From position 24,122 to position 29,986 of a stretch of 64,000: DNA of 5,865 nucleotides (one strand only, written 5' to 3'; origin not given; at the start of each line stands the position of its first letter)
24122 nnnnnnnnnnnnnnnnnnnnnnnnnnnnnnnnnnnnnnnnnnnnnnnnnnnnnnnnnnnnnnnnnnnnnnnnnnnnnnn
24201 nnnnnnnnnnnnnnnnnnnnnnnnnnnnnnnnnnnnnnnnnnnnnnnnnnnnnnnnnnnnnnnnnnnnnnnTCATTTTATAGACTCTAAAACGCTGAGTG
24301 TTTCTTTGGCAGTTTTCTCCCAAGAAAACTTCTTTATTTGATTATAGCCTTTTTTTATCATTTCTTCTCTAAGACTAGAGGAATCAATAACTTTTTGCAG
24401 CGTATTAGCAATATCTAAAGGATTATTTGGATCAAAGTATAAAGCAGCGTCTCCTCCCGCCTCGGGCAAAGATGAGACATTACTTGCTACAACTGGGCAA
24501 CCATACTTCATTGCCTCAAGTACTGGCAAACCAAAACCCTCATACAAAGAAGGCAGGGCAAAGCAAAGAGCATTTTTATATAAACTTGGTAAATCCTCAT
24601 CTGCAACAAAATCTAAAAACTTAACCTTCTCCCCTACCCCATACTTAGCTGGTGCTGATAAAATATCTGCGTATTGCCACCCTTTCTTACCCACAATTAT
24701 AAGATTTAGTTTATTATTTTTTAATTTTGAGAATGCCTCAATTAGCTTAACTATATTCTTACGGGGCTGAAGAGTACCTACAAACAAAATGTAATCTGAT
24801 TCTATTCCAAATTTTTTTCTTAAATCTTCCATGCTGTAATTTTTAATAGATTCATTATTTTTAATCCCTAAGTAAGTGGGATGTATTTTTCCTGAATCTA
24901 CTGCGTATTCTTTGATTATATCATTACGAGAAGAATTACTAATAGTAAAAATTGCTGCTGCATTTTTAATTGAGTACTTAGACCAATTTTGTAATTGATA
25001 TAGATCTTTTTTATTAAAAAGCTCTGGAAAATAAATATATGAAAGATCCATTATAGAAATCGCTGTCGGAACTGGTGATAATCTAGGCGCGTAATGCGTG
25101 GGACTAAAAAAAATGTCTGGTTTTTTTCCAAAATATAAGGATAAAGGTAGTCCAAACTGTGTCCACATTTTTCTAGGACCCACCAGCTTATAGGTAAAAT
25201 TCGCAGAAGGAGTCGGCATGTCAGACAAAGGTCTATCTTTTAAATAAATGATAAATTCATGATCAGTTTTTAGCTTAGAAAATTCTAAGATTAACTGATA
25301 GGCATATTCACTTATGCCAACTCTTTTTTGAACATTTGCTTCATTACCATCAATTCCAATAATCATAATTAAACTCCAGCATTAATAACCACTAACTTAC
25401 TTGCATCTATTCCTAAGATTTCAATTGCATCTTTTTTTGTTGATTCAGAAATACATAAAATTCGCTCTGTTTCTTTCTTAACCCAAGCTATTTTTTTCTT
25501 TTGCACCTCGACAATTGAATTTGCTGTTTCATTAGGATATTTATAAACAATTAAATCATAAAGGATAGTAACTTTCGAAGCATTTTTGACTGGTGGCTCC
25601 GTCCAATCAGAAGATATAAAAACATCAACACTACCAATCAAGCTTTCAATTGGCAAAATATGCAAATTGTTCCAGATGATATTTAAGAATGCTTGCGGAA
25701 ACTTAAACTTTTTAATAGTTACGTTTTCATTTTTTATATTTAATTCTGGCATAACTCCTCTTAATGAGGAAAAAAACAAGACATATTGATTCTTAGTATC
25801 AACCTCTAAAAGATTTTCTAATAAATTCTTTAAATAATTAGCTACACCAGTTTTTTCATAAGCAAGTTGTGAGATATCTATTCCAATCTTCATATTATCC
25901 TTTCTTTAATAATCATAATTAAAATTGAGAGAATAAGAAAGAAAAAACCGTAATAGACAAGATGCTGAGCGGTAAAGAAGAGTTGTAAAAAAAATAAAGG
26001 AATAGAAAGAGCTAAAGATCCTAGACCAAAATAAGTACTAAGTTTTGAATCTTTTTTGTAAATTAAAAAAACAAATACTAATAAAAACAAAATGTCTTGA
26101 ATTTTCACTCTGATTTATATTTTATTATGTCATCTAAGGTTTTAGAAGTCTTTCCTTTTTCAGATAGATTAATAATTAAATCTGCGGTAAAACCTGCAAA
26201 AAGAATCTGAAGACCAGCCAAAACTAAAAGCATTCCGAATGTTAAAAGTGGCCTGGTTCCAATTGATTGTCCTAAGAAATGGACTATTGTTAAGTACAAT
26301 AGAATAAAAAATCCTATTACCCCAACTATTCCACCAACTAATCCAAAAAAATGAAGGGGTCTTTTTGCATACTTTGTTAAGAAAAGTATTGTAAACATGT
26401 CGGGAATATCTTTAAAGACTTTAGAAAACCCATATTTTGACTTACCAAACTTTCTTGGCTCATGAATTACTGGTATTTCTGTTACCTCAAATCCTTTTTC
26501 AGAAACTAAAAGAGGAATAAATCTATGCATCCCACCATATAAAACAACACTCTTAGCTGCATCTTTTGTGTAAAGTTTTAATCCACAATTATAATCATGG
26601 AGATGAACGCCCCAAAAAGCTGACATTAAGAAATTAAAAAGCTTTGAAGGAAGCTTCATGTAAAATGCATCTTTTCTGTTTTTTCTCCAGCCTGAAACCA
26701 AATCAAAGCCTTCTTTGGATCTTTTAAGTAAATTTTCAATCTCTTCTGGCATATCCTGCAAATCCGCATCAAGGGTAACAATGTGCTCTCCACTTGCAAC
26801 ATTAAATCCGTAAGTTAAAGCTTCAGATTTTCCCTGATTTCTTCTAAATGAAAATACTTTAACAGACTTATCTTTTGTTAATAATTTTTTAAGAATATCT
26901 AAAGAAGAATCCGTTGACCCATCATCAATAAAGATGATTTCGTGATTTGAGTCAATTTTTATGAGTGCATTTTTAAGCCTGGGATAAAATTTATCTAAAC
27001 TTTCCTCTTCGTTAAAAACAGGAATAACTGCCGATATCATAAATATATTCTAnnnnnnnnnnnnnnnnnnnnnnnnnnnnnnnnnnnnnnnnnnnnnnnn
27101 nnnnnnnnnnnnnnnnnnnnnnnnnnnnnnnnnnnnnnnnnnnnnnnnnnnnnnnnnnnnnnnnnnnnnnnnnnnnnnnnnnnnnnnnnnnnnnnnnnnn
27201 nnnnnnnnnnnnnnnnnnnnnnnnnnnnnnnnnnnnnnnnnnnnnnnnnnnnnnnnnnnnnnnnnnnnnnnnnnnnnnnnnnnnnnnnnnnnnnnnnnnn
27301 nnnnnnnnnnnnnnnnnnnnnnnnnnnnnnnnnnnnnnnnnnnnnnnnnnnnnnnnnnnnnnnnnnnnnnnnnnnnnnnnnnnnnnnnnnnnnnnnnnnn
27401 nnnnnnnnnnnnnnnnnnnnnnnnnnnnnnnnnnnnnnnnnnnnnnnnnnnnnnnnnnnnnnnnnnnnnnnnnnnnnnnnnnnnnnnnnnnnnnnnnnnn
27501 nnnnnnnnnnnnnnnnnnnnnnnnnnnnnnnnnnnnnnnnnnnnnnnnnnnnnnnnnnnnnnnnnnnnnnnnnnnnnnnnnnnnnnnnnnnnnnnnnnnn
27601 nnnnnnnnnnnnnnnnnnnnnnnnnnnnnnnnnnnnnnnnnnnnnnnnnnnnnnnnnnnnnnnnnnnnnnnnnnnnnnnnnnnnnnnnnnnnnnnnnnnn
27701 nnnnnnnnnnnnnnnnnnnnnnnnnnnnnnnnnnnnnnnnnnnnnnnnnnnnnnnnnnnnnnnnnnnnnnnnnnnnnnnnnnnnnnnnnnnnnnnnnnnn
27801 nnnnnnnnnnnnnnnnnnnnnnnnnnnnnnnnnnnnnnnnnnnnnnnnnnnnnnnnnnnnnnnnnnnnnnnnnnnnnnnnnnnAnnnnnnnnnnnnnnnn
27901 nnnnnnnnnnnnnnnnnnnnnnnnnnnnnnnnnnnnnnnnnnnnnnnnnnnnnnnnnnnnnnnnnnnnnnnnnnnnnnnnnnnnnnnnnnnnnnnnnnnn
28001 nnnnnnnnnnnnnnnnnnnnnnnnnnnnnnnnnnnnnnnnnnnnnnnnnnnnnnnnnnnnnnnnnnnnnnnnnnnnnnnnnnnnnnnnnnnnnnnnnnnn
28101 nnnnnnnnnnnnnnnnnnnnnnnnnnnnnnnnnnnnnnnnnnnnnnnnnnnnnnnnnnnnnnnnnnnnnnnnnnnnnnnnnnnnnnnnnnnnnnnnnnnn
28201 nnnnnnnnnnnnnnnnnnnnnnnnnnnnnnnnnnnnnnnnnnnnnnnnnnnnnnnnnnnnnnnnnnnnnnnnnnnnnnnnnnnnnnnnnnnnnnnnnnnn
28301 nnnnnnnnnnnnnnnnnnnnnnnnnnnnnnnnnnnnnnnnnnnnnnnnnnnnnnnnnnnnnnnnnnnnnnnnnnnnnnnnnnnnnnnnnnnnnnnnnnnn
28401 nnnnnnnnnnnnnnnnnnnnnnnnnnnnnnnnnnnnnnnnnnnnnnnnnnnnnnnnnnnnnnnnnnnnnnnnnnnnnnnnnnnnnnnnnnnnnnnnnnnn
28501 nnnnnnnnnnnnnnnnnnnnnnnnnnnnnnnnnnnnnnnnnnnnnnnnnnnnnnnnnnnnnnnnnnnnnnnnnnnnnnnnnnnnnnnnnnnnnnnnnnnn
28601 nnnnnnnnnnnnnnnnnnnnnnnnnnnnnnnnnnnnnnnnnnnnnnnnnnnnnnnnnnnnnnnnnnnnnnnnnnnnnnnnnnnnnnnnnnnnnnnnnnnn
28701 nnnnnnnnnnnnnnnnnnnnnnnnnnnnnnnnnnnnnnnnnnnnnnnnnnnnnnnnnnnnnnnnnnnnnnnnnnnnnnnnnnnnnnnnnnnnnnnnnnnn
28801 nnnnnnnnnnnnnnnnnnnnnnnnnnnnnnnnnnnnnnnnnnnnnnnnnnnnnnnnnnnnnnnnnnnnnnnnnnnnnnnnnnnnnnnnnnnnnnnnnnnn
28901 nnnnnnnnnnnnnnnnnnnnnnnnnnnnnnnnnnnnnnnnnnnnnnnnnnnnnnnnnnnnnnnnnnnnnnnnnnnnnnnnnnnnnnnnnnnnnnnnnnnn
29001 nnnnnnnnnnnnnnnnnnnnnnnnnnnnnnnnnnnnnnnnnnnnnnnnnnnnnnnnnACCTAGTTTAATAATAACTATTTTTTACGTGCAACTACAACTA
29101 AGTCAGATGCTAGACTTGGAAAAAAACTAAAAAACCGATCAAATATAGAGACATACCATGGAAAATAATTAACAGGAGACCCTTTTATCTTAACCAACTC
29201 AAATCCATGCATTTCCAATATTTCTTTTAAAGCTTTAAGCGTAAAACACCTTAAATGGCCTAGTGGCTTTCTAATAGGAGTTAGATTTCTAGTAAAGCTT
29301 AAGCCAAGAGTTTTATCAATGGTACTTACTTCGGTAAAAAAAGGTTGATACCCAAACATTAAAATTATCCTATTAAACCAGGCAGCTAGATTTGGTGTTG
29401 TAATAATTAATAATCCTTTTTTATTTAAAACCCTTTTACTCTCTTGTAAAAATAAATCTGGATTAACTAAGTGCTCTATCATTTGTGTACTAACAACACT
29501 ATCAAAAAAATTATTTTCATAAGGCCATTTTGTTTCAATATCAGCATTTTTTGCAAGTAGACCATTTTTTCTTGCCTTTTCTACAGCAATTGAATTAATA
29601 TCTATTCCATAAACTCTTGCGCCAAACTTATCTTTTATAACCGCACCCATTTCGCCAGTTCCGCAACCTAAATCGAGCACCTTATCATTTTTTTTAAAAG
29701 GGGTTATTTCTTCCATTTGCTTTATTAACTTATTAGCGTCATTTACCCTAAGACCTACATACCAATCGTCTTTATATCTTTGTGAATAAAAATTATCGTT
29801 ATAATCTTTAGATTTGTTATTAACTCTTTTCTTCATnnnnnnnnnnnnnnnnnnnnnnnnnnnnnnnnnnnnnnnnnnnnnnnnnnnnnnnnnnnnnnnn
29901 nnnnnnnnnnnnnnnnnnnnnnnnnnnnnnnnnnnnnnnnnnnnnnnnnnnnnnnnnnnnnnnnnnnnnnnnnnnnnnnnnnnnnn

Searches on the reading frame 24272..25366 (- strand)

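Call 73: search_protein_families(library=pfam, proteins=[window:24272-25366:-], max_evalue=0.0001)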
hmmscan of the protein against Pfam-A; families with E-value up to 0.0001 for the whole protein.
window:24272-25366:- (364 aa): 5 families
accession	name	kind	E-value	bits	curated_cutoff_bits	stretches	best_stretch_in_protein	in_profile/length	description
PF00534.26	Glycos_transf_1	-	2.9e-40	138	26.4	1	180-342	3-171/172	Glycosyl transferases group 1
PF13692.12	Glyco_trans_1_4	-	9.3e-30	104.2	27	1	192-328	3-141/142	Glycosyl transferases group 1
PF20706.3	GT4-conflict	-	1e-07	31.7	26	1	193-298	200-314/385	Family 4 Glycosyltransferase in conflict systems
PF13524.12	Glyco_trans_1_2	-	1.2e-06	28.9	25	1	212-357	6-143/144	Glycosyl transferase-like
PF13439.12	Glyco_transf_4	-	2.8e-05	24.6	28.5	1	17-168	3-166/170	Glycosyltransferase Family 4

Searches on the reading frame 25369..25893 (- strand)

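Call 73: search_protein_families(library=pfam, proteins=[window:25369-25893:-], max_evalue=0.0001)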
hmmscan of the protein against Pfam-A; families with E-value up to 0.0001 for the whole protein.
window:25369-25893:- (174 aa): 1 family
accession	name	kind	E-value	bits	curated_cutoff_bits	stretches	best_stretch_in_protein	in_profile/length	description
PF13439.12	Glyco_transf_4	-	2.1e-05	25.1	28.5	1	16-174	3-166/170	Glycosyltransferase Family 4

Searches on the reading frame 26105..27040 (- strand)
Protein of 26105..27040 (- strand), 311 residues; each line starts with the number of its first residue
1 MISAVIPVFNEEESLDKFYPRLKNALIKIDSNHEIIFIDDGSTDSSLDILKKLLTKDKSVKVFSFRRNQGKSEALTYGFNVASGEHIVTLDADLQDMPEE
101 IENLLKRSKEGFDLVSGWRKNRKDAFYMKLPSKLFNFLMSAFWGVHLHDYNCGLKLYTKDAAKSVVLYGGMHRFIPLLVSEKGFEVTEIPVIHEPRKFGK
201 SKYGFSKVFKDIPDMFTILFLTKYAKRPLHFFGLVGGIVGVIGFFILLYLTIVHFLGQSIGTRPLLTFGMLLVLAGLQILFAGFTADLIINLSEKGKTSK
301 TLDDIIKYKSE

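Call 73: search_protein_families(library=pfam, proteins=[window:26105-27040:-], max_evalue=0.0001)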
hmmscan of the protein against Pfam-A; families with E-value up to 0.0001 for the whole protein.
window:26105-27040:- (311 aa): 2 families
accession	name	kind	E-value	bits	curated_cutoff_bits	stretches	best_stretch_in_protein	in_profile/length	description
PF00535.33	Glycos_transf_2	-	3.2e-33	115.5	23.3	1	3-163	1-165/168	Glycosyl transferase family 2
PF10111.15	Glyco_tranf_2_2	-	1.3e-06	28.6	27.3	1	3-106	1-104/276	Glycosyltransferase like family 2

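Call 74: search_solved_structures(query=window:26105-27040:-, max_evalue=0.00001)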
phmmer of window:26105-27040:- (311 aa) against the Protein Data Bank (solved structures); distinct sequences matched with E-value up to 0.00001: 11.
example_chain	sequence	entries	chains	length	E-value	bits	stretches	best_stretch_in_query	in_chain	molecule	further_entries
9bhc_C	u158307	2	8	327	5e-48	167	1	2-289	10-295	Undecaprenyl-phosphate 4-deoxy-4-formamido-L-arabinose transferase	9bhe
8vxh_A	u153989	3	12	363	7.1e-48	166.5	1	2-289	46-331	Undecaprenyl-phosphate 4-deoxy-4-formamido-L-arabinose transferase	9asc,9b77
9hwj_A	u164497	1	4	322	6.4e-47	163.4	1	2-289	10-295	Undecaprenyl-phosphate 4-deoxy-4-formamido-L-arabinose transferase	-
5ekp_C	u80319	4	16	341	5.4e-29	104.5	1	2-294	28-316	Uncharacterized glycosyltransferase sll0501 | Glycosyltransferase sll0501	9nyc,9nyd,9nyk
9nye_A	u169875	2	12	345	5.6e-29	104.5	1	2-294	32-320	Glycosyltransferase sll0501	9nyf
5eke_A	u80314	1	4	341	6.1e-29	104.3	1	2-294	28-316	Uncharacterized glycosyltransferase sll0501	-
5mlz_A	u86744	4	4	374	8.3e-21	77.6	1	2-242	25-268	Dolichol monophosphate mannose synthase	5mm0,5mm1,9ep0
5hea_A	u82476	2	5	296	6.8e-08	35.2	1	1-100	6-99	Putative glycosyltransferase (GalT1)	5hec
6p61_A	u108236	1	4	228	2e-06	30.4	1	2-94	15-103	Glycosyltransferase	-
8bz4_A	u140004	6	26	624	6e-06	28.8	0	2-118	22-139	Glycosyltransferase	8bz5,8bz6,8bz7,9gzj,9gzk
8bz8_A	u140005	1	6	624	6e-06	28.8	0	2-118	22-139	Glycosyltransferase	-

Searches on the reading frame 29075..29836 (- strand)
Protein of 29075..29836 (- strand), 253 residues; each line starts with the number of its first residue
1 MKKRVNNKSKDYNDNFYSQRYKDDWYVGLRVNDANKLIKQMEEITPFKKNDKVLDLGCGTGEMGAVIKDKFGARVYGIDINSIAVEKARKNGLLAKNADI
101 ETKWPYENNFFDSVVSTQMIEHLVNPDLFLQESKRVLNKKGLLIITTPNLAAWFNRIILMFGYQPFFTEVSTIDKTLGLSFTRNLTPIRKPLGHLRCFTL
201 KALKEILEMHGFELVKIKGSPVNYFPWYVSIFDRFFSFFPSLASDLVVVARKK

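Call 73: search_protein_families(library=pfam, proteins=[window:29075-29836:-], max_evalue=0.0001)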
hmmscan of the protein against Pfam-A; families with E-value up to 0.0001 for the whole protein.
window:29075-29836:- (253 aa): 11 families
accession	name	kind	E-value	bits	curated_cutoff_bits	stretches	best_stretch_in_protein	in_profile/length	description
PF13489.12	Methyltransf_23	-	1.5e-22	80.6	27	1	39-216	11-163/164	Methyltransferase domain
PF13847.12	Methyltransf_31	-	6.4e-21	75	27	1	48-155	2-119/145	Methyltransferase domain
PF08241.18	Methyltransf_11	-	2.6e-19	70.1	21.2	1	54-145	1-95/95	Methyltransferase domain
PF13649.12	Methyltransf_25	-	2.9e-16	60.4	27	1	53-141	1-97/97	Methyltransferase domain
PF07021.18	MetW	-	2e-14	54.1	21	1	48-160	12-122/193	Methionine biosynthesis protein MetW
PF08242.18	Methyltransf_12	-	1e-09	39.4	30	1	54-143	1-98/98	Methyltransferase domain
PF02353.26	CMAS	-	5.7e-09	36.1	27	1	43-147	56-166/273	Mycolic acid cyclopropane synthetase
PF05175.20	MTS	-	1.2e-08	35.2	23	1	37-116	23-104/170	Methyltransferase small domain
PF01728.25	FtsJ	-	2e-07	31.6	24.1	1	34-107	6-82/181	FtsJ-like methyltransferase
PF06325.19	PrmA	-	5.8e-07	29.7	22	1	42-144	156-257/296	Ribosomal protein L11 methyltransferase (PrmA)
PF13679.12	Methyltransf_32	-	2.6e-05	24.6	27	1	32-90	7-71/143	Methyltransferase domain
